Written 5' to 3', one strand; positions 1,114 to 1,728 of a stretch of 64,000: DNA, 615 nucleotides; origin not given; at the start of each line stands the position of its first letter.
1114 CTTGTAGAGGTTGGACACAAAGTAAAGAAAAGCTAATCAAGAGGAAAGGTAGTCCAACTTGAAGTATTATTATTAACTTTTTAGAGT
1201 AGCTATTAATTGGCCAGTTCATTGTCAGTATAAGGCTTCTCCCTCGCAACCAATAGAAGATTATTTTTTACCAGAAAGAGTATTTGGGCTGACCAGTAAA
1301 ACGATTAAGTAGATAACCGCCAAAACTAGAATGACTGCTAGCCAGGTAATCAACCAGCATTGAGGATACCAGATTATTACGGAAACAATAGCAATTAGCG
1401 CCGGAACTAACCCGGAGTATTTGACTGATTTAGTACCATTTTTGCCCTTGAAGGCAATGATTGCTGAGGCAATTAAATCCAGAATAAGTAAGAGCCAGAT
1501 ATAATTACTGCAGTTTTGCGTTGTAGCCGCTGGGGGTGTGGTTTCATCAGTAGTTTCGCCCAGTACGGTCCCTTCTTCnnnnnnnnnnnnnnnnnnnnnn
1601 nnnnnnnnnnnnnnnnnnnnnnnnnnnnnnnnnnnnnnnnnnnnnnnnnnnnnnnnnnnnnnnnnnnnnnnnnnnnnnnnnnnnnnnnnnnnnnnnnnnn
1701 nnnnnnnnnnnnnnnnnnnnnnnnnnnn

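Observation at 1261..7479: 2072-aa multidomain giant adhesin with a vWA MIDAS, PA14, SdrD-B, DUF642-like and two classes of Cys-rich repeats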

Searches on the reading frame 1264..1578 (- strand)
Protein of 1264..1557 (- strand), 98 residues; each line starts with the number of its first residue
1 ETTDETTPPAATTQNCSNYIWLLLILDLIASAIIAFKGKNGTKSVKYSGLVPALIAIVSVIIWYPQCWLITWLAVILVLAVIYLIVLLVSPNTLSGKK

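Call 30: search_protein_representatives(alignment_id=A2)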
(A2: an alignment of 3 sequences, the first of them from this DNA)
Query: 3 sequences, 104 profile positions. Proteins with E-value up to 0.001 (for the whole library): 51; up to 1e-10: 41; up to 1e-30: 2. The best 51 are listed.
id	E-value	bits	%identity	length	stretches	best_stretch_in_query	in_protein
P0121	8.8e-48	176.5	-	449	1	1-104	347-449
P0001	1.0e-46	173.1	-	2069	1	1-104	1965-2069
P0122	2.3e-24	101.3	-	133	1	7-101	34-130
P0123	4.3e-24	100.4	-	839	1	16-103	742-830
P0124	2.8e-20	88.2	-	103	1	12-96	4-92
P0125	4.1e-20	87.6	-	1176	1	7-93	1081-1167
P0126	5.4e-19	84.0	-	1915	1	15-97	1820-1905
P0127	6.8e-19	83.7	-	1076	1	7-93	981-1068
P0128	7.9e-19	83.5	-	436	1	12-89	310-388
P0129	9.1e-19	83.3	-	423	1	13-97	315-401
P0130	1.1e-18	83.1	-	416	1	14-91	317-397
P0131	1.6e-18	82.5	-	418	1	5-93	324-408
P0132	1.6e-18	82.5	-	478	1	5-90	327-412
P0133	3.8e-18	81.3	-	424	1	18-91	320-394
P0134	7.2e-18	80.4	-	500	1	5-100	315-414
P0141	6.5e-16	74.1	-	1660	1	9-90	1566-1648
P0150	1.6e-13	66.4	-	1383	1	18-92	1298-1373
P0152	1.2e-12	63.6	-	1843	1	9-96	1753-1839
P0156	1.8e-12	63.1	-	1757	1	8-91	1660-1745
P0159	5.6e-11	58.3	-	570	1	3-90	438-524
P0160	7.3e-11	57.9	-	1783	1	9-93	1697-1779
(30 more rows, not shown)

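Call 48: predict_structure(alignment_id=A4)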
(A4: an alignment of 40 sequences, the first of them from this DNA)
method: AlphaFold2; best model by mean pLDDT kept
length: 98 residues; sequences in the alignment: 40
mean_pLDDT: 73.7   pTM: 0.46
mean pLDDT of the five models: 73.7, 69.0, 64.0, 63.4, 60.9
residues with pLDDT >= 90: 0; 70-90: 70; 50-70: 25; < 50: 3
segments of 3 or more residues with pLDDT < 50: 96-98
pLDDT, mean of each block of 10 residues (from residue 1): 69 72 81 73 69 78 75 82 79 54
secondary structure, 60 per line:
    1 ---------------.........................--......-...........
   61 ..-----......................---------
elements in order: H16-40 H43-48 H50-62 H68-89

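Call 53: find_related_loci(query=A2, collection=genome_contigs, flank=10000)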
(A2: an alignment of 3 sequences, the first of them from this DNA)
Query A2 (105 aa) in genome_contigs; peptide patterns used: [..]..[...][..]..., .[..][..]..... (x = any residue, [..] = any of these).
106 stretches matched a pattern; 1 encode a relative of the query (tblastn E <= 1e-3); 1 distinct loci.
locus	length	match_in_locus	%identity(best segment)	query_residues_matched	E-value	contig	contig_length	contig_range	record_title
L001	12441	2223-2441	37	22-93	6e-13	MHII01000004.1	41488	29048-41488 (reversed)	MAG: Candidatus Buchananbacteria bacterium RIFCSPHIGHO2_02_FULL_39_17 rifcsphigho2_02_scaffold_1218, whole genome shotgu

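Call 62: search_protein_families(library=pfam, alignment_id=A4, max_evalue=1)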
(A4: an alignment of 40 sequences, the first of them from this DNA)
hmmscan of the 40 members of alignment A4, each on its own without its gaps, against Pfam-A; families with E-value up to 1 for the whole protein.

A. member 1, seq(98 aa): 2 families
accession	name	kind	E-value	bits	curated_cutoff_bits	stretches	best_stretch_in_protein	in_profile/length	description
PF00487.30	FA_desaturase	-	0.058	13.6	29.7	1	19-88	95-175/253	Fatty acid desaturase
PF16214.10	AC_N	-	0.63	9.6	30.9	1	15-95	195-283/415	Adenylyl cyclase N-terminal extracellular and transmembrane region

B. families by the number of members that match (of 40 scanned): 70 families (the first 25 are shown)
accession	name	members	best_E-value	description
PF00487.30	FA_desaturase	11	0.0008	Fatty acid desaturase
PF05975.17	EcsB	8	0.0016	Bacterial ABC transporter protein EcsB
PF09586.16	YfhO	8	0.068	Bacterial membrane protein YfhO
PF24661.1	DUF7649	6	3.3e-05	Domain of unknown function (DUF7649)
PF20664.2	DUF6814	6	0.0024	Family of unknown function (DUF6814)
PF13273.12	DUF4064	3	0.00064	Protein of unknown function (DUF4064)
PF14256.11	YwiC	3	0.0012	YwiC-like protein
PF07907.16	YibE_F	3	0.011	YibE/F-like protein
PF14264.12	Glucos_trans_II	3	0.043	Glucosyl transferase GtrII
PF13829.11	DUF4191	3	0.25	Domain of unknown function (DUF4191)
PF14897.12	EpsG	2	0.00088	EpsG family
PF04756.19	OST3_OST6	2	0.0063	OST3 / OST6 family, transporter family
PF13630.11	SdpI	2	0.011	SdpI/YfhL protein family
PF01027.25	Bax1-I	2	0.015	Inhibitor of apoptosis-promoting Bax1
PF03203.19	MerC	2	0.019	MerC mercury resistance protein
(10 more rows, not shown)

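Call 63: search_protein_families(library=ncbifam, alignment_id=A4, max_evalue=1)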
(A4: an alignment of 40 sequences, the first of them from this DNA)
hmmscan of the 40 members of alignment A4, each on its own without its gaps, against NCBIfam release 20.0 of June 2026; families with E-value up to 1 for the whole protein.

A. member 1, seq(98 aa): 1 family
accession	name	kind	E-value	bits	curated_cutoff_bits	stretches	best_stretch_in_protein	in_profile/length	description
TIGR02865.1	spore_II_E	equivalog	0.16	10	490.8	1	21-87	125-187/764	stage II sporulation protein E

B. families by the number of members that match (of 40 scanned): 51 families (the first 25 are shown)
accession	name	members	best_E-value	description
NF047560.1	PSM_export_PmtB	8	0.00018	phenol-soluble modulin export ABC transporter permease subunit PmtB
NF058595.1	invert_tail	7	0.032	lipo-invert putative C-terminal anchoring domain-containing protein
NF046000.1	MAG1210_fam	6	0.012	MAG1210 family protein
NF045849.1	ICE_MMCAP2_0565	5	0.00036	Mbov_0395 family pilin-like conjugal transfer protein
NF033634.1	SLATT_1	5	0.007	SLATT domain-containing protein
TIGR02210.1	rodA_shape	3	0.0036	rod shape-determining protein RodA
NF045890.1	conj_pls20_p028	3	0.021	pLS20_p028 family conjugation system transmembrane protein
NF004428.0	PRK05771.2-1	3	0.076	V-type ATP synthase subunit I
NF033669.1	polymyxin_MCR8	2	0.086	MCR-8 family phosphoethanolamine--lipid A transferase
TIGR02865.1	spore_II_E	2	0.12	stage II sporulation protein E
TIGR00317.1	cobS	2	0.24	adenosylcobinamide-GDP ribazoletransferase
NF045534.1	small_EYxxD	1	0.0045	EYxxD motif small membrane protein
TIGR00304.2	TIGR00304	1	0.0055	TIGR00304 family membrane protein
TIGR00950.1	2A78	1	0.0061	carboxylate/amino acid/amine transporter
NF041679.1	IMP_arch_presen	1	0.0082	presenilin family intramembrane aspartyl protease PSH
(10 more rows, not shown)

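Call 73: find_related_loci(query=A2, collection=metagenome_contigs, flank=10000)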
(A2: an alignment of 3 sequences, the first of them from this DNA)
Query A2 (105 aa) in metagenome_contigs; peptide patterns used: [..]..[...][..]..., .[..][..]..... (x = any residue, [..] = any of these).
217 stretches matched a pattern; 6 encode a relative of the query (tblastn E <= 1e-3); 6 distinct loci.
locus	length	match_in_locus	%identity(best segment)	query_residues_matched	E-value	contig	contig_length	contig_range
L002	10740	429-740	79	1-105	2e-51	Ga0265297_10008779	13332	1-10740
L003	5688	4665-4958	76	1-100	9e-48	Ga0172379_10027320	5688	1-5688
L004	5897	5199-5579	46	1-105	2e-27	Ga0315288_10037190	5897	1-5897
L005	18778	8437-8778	45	1-93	3e-15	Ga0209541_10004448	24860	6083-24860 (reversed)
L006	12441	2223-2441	37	22-93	3e-12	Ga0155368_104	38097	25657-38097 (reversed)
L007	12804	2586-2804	37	22-93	3e-12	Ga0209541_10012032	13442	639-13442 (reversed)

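Call 78: search_protein_families(library=pfam, proteins=[L002:782-2020:+, L002:2136-3329:+, L002:3899-5515:+, L002:5535-5915:+, L002:6003-7010:+, L002:7042-7626:+, L002:7778-8950:+, L002:8922-10562:+, L005:4298-5086:+, L005:1936-3855:+], max_evalue=0.001)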
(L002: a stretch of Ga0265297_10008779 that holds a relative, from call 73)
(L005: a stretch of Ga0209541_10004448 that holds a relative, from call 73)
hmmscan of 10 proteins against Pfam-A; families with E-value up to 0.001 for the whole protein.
L002:782-2020:+ (412 aa): 5 families
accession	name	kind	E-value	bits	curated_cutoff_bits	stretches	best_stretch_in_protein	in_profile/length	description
PF17210.9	SdrD_B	-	2.3e-12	47.6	29.7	1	46-109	6-70/112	SdrD B-like domain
PF16656.11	Pur_ac_phosph_N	-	1e-08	36.1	30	1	158-252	11-93/93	Purple acid Phosphatase, N-terminal domain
PF17802.7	SpaA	-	4.8e-05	23.9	23.1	1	62-102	14-57/91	Prealbumin-like fold domain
PF13620.12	CarboxypepD_reg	-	0.00019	22.1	32.3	1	64-104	14-55/82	Carboxypeptidase regulatory-like domain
PF00041.27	fn3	-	0.00045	20.8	25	0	211-232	49-70/84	Fibronectin type III domain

L002:2136-3329:+ (397 aa): 1 family
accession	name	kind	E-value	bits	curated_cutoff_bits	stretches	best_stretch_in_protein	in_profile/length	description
PF00188.32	CAP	-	3.3e-18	67.1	21.1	1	133-241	1-108/117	Cysteine-rich secretory protein family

L002:3899-5515:+ (538 aa): 4 families
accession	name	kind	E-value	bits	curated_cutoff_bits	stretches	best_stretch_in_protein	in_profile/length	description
PF02518.31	HATPase_c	-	1.8e-53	180.1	26.4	2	405-537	2-109/111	Histidine kinase-, DNA gyrase B-, and HSP90-like ATPase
PF00512.31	HisKA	-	1.8e-26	92.4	26.9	2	290-357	2-66/66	His Kinase A (phospho-acceptor) domain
PF13589.12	HATPase_c_3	-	5.7e-09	36.6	25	0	163-209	4-49/137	Histidine kinase-, DNA gyrase B-, and HSP90-like ATPase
PF13581.12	HATPase_c_2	-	1.1e-05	25.9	27.4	0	416-513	39-110/127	Histidine kinase-like ATPase domain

L002:5535-5915:+ (126 aa): 2 families
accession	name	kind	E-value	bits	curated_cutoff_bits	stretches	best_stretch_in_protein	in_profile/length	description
PF00072.30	Response_reg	-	9.2e-21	74.5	30.2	1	6-117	1-109/111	Response regulator receiver domain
PF05690.20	ThiG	-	0.00068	19.5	23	1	24-123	120-219/247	Thiazole biosynthesis protein ThiG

L002:6003-7010:+ (335 aa): 1 family
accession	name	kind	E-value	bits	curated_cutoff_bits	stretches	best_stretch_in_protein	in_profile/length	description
PF00294.29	PfkB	-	2.6e-40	139.1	25.8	1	45-325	25-299/302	pfkB family carbohydrate kinase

L002:7042-7626:+ (194 aa): 1 family
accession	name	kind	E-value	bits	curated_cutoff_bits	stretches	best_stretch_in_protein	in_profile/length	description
PF06130.18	PTAC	-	6e-56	189.4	25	1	9-184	2-175/176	Phosphate propanoyltransferase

L002:7778-8950:+ (390 aa): 1 family
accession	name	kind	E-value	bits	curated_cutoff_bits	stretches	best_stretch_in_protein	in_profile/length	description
PF00871.23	Acetate_kinase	-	1.9e-116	389.4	22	1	8-362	2-347/392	Acetokinase family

L002:8922-10562:+ (546 aa): 3 families
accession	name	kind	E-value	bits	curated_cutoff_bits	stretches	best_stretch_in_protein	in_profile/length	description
PF03023.19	MurJ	-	3.5e-100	336.2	27.4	1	51-471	3-428/451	Lipid II flippase MurJ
PF13440.11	Polysacc_synt_3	-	6.9e-13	48.9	23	1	112-352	51-286/293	Polysaccharide biosynthesis protein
PF01554.23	MatE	-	2.4e-05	24.5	24.9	1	255-412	6-160/161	MatE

L005:4298-5086:+ (262 aa): 0 families

L005:1936-3855:+ (639 aa): 1 family
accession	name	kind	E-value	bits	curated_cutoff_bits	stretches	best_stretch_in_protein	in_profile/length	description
PF13385.13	Laminin_G_3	-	2e-28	99.9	27.6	1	82-247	1-150/151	Concanavalin A-like lectin/glucanases superfamily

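Call 86: fold_search(model_id=the predicted structure, library=pdb)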
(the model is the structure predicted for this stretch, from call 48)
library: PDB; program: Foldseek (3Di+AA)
matches with E <= 10: 22; with E <= 0.001: 0
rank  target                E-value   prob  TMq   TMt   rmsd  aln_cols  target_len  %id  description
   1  6mmi_D                2.8e+00  0.08  0.29  0.06  19.8       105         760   13  Diheteromeric NMDA receptor GluN1/GluN2A in the 'Splayed-Open' conformation, in complex with glycine and glutamate, in (released 2018-11-28)
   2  8z5g_AA               2.9e+00  0.13  0.33  0.25   7.1        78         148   20  Cryo-EM structure of E.coli SPFH-NfeD family protein complex QmcA-YbbJ (released 2024-08-21)
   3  5jje_A                4.4e+00  0.18  0.34  0.17   3.5        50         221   16  Structure of the SRII/HtrII Complex in I212121 space group ("U" shape) (released 2017-02-15)
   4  4f4l_B                5.6e+00  0.06  0.27  0.29  14.9        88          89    9  Open Channel Conformation of a Voltage Gated Sodium Channel (released 2012-10-03)
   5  4f4l_D                7.1e+00  0.04  0.25  0.27  14.7        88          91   10  Open Channel Conformation of a Voltage Gated Sodium Channel (released 2012-10-03)
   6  9u6r_N                7.6e+00  0.09  0.40  0.14   8.5        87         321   16  Cryo-EM structure of the Vo domain of V/A-ATPase in liposomes under no pmf condition,state2 (released 2026-03-25)
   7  8k1l_A                7.6e+00  0.08  0.25  0.04   4.9        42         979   24  Cryo-EM structure of Na+,K+-ATPase alpha2 from Artemia salina in cation-free E2P form (released 2023-11-29)
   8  4gyc_A                8.5e+00  0.11  0.34  0.17   3.5        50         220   16  Structure of the SRII(D75N mutant)/HtrII Complex in I212121 space group ("U" shape) (released 2013-05-08)
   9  9u6h_N                8.5e+00  0.10  0.44  0.16   8.2        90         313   20  Cryo-EM structure of the Vo domain of V/A-ATPase in liposomes, state2 (released 2025-10-29)
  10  9m05_D                8.5e+00  0.07  0.32  0.17  10.3        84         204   18  Cryo-EM structure of dVGAC complexed with iodide (released 2025-10-29)
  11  8yq5_B                8.5e+00  0.07  0.32  0.17  10.1        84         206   18  Cryo-EM structure of a de novo designed transmembrane protein tmZC8-BTB (released 2025-09-24)
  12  7n9z_I                8.5e+00  0.04  0.32  0.32   9.4        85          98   14  E. coli cytochrome bo3 in MSP nanodisc (released 2021-09-01)
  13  2f93_MODEL_1_A        9.0e+00  0.10  0.33  0.16   3.5        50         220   16  K Intermediate Structure of Sensory Rhodopsin II/Transducer Complex in Combination with the Ground State Struc (released 2006-03-07)
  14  5jjn_A                9.0e+00  0.10  0.33  0.16   3.6        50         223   16  Structure of the SRII/HtrII(G83F) Complex in P212121 space group ("V" shape) (released 2017-02-15)
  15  6hum_G                9.0e+00  0.08  0.37  0.24   6.9        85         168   10  Structure of the photosynthetic complex I from Thermosynechococcus elongatus (released 2019-01-09)
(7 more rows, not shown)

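Call 87: search_protein_families(library=ncbifam, proteins=[window:1264-1557:-], max_evalue=1)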
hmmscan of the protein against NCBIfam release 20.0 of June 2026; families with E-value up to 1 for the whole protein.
seq(98 aa): 1 family
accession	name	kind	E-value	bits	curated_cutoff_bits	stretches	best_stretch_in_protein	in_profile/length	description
TIGR02865.1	spore_II_E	equivalog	0.16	10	490.8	1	21-87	125-187/764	stage II sporulation protein E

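Call 91: find_homologous_proteins(query=A4, max_evalue=0.001)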
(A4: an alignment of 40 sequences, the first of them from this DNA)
Query A4 (40 sequences) (98 aa, profile of the alignment): 2 proteins with E <= 0.001 among 3666 candidates.
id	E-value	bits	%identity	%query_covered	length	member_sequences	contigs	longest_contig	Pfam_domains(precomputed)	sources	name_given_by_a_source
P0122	9.6e-24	101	53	100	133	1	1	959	-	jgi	-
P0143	1.1e-22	97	35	97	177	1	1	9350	-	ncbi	ncbi:MAG: hypothetical protein ABIJ81_04140, partial [Patescibacteria group bacterium]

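Call 92: list_cluster_members(proteins=[P0123, P0125, P0127, P0141, P0150, P0152, P0156, P0160, P0159, P0131])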
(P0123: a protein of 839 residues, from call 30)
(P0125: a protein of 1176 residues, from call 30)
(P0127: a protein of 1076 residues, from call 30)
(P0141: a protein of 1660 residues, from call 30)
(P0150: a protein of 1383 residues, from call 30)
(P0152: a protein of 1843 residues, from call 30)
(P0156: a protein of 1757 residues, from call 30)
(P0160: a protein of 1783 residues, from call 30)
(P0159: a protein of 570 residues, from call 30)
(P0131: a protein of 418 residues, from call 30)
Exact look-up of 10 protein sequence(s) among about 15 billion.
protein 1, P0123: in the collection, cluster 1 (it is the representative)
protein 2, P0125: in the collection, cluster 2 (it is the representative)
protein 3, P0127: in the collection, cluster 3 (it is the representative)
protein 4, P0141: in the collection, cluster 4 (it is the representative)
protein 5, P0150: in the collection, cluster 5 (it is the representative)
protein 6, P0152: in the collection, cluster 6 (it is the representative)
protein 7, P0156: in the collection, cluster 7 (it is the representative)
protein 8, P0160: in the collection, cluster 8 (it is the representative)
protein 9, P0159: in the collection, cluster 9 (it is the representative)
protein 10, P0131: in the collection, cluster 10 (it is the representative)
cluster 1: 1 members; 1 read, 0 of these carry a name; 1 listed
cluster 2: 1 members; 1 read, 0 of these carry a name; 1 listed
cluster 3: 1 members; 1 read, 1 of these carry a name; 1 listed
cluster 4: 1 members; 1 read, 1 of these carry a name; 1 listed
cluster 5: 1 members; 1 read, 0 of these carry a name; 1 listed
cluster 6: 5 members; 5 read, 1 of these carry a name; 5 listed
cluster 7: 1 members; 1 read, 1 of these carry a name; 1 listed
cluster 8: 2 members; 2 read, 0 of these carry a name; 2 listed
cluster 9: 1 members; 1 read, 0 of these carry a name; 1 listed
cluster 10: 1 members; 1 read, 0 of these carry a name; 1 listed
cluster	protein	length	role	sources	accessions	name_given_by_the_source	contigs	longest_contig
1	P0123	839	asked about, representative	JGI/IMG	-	-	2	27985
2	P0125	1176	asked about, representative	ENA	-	-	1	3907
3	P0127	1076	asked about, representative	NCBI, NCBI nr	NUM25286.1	MAG: hypothetical protein HUU49_01520 [Candidatus Buchananbacteria bacterium] | hypothetical protein [Candidatus Buchananbacteria bacterium]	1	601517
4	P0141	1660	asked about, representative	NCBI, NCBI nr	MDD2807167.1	MAG: SdrD B-like domain-containing protein [Patescibacteria group bacterium] | SdrD B-like domain-containing protein [Patescibacteria group bacterium]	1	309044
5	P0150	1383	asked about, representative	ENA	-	-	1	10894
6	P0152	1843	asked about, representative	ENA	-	-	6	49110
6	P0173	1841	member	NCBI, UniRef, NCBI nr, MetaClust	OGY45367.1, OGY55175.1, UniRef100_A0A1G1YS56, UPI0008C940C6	MAG: hypothetical protein A3A24_00365 [Candidatus Buchananbacteria bacterium ... | VWFA domain-containing protein n=2 Tax=Candidatus Buchananiibacteriota TaxID=1817903 ... | MAG: hypothetical protein A2744_02855 [Candidatus Buchananbacteria bacterium ...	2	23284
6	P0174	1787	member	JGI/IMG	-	-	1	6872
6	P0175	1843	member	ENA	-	-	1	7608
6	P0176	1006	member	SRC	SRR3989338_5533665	-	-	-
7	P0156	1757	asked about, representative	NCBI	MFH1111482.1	MAG: VWA domain-containing protein [Patescibacteria group bacterium]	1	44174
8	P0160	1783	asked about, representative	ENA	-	-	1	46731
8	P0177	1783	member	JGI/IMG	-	-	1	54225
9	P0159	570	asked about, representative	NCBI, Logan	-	-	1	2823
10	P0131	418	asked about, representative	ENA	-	-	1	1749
